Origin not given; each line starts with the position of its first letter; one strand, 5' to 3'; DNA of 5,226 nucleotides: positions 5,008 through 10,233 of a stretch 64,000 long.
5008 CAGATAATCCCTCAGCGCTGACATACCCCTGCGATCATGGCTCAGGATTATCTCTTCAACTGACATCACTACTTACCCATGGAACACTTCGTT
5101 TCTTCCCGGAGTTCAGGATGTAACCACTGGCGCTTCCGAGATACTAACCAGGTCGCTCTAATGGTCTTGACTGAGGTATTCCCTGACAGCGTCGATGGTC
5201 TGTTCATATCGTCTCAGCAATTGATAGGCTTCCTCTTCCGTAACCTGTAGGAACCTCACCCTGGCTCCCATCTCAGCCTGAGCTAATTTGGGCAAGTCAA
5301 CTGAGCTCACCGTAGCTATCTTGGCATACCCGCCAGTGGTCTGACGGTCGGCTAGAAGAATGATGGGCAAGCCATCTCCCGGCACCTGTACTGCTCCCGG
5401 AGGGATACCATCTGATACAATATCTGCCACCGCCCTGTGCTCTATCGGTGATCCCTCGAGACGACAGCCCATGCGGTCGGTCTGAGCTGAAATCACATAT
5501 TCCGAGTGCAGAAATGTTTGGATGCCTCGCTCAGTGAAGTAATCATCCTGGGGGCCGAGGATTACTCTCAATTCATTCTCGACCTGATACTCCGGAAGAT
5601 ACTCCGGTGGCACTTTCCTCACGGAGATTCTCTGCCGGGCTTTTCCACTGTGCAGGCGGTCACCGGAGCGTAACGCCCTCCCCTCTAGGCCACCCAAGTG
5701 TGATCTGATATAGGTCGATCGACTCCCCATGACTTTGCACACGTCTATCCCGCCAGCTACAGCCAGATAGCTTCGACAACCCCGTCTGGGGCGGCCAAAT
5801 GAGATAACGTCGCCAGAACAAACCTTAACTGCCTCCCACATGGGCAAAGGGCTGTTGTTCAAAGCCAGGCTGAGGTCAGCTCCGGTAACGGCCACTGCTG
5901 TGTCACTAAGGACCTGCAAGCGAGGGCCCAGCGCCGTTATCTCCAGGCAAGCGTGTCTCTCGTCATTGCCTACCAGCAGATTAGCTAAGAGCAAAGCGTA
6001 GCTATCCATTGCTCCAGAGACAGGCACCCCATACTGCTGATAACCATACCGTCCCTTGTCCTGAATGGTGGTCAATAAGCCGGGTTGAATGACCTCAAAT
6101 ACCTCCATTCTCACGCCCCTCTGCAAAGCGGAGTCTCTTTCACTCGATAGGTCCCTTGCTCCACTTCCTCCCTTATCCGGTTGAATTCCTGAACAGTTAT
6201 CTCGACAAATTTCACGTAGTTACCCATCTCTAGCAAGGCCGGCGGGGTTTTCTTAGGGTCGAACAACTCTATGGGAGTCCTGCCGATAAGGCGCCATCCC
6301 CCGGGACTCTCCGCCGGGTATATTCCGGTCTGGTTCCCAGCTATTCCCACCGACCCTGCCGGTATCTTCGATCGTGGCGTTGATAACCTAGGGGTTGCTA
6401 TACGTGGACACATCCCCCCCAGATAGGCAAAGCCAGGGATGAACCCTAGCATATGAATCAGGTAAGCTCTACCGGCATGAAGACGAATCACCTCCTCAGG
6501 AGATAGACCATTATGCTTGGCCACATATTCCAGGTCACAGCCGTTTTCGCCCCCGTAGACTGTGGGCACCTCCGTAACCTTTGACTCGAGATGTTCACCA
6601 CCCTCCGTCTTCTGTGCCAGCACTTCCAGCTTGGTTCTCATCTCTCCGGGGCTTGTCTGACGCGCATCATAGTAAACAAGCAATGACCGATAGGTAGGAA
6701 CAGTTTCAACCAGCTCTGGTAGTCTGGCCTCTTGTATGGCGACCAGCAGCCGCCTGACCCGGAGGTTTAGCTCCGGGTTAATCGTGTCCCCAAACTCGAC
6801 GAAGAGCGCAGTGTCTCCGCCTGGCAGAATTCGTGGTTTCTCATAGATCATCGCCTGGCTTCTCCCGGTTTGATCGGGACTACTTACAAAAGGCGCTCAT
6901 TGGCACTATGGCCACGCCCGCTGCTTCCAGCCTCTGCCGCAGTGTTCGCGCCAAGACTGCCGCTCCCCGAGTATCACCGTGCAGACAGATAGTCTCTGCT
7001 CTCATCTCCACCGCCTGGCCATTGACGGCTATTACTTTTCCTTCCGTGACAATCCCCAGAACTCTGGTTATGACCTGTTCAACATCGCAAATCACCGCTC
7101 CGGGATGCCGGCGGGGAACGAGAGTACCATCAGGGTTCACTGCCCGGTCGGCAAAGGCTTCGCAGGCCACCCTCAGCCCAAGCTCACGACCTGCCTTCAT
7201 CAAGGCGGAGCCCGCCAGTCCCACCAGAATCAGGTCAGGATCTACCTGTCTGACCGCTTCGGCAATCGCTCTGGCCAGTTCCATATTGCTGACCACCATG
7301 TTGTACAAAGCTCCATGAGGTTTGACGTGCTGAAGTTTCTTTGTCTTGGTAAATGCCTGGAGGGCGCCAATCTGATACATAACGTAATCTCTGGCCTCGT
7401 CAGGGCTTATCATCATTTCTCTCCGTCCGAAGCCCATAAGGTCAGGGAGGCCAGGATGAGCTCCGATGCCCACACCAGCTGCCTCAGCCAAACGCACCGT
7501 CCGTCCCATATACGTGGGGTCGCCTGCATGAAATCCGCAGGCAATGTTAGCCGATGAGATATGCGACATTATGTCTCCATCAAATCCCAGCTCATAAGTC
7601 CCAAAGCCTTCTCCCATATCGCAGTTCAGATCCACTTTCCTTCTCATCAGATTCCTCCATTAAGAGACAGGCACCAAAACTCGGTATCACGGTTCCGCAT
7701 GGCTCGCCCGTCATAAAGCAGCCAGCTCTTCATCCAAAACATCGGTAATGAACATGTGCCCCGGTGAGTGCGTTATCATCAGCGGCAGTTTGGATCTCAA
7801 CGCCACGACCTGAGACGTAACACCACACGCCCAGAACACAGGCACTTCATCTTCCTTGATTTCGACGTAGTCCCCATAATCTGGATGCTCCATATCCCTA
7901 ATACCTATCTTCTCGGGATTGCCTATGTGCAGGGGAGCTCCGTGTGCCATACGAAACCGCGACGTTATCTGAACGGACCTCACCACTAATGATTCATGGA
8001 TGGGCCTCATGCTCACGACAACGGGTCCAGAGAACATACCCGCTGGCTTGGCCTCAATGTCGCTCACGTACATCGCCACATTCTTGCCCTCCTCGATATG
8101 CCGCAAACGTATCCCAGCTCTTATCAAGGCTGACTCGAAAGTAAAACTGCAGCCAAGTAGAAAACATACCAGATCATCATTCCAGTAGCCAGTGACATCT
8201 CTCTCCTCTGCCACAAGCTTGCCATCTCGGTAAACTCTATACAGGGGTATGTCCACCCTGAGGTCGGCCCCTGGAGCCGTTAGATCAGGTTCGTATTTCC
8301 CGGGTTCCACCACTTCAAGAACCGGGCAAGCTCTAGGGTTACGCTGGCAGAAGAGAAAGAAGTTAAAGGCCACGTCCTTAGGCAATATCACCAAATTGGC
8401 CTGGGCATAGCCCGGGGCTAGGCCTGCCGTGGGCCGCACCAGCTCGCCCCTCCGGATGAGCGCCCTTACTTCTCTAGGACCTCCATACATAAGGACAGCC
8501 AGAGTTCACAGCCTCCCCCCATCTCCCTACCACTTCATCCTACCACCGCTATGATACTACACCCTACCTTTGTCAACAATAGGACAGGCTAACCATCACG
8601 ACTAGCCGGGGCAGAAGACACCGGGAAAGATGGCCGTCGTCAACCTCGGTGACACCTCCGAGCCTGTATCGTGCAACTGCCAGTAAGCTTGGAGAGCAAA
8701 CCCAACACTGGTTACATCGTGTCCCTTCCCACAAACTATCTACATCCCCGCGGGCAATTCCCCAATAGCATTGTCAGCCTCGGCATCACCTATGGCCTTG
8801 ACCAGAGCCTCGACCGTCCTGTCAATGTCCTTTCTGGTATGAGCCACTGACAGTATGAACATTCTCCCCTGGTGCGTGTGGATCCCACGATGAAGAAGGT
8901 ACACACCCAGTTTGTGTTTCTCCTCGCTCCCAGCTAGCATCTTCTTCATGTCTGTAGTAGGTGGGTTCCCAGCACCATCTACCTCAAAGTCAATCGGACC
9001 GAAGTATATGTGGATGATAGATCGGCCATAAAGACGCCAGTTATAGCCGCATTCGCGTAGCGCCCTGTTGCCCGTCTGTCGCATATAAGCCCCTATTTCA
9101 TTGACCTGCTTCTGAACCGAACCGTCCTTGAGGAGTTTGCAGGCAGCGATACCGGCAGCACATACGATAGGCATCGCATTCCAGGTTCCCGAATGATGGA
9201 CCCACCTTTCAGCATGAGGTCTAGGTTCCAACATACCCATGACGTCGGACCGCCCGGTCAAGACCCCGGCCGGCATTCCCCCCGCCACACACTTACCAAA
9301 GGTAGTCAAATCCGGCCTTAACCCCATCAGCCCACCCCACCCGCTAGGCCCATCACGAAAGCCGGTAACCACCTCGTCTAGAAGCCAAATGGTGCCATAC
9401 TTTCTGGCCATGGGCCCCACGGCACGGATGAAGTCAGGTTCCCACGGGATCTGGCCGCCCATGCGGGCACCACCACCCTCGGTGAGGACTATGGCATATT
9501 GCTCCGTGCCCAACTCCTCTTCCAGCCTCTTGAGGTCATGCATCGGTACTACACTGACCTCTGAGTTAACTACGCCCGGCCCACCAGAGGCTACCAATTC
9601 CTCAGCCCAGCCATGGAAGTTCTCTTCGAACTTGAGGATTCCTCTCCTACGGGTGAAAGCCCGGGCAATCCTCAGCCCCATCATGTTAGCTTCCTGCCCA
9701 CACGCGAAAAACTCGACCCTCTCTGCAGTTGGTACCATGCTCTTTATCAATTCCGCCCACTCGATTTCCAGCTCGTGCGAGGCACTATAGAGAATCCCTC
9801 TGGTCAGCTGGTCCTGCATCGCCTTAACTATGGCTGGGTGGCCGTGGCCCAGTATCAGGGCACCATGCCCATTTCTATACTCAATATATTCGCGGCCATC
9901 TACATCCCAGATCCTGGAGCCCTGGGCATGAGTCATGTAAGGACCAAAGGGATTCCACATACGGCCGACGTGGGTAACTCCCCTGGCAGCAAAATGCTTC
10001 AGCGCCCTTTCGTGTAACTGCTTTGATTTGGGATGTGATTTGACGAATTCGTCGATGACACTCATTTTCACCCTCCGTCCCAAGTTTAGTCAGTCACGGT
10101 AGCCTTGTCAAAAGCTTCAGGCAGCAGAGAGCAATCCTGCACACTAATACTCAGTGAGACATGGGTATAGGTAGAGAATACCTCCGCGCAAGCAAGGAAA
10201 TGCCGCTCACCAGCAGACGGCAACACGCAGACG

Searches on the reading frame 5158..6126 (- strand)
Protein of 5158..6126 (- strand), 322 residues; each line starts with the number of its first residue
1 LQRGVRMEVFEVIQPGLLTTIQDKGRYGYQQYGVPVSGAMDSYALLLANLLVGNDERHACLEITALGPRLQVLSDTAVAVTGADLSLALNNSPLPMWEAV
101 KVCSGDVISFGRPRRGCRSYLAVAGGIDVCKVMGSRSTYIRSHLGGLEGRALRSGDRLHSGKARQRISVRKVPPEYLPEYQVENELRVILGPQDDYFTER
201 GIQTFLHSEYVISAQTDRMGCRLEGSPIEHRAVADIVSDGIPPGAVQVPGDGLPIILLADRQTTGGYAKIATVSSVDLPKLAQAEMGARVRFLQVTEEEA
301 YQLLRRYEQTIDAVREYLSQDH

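Call 65: search_protein_families(library=pfam, proteins=[window:5158-6126:-], max_evalue=0.00001)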
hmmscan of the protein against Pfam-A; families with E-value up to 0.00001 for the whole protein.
window:5158-6126:- (322 aa): 1 family
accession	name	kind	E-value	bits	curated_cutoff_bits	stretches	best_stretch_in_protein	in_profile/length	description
PF02626.20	CT_A_B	-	1.4e-101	339.9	25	1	32-292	1-259/261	Carboxyltransferase domain, subdomain A and B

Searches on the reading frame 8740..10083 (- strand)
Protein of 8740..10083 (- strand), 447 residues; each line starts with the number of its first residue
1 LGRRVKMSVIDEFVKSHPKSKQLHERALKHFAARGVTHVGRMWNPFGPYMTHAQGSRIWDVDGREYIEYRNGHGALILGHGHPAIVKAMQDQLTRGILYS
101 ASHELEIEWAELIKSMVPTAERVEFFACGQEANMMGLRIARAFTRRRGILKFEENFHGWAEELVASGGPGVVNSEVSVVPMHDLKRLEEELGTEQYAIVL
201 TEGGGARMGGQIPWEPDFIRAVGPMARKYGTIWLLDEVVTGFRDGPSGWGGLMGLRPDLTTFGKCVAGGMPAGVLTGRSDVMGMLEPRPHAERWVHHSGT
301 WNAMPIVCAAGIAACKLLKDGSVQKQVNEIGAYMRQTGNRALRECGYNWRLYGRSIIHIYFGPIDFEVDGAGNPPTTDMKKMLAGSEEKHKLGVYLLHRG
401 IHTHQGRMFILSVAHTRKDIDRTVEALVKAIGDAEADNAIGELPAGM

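Call 65: search_protein_families(library=pfam, proteins=[window:8740-10083:-], max_evalue=0.00001)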
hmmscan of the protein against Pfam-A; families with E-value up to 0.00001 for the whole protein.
window:8740-10083:- (447 aa): 1 family
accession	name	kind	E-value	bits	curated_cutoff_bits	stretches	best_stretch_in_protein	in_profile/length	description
PF00202.27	Aminotran_3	-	3.3e-47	161.5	30.5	1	50-337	13-325/403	Aminotransferase class-III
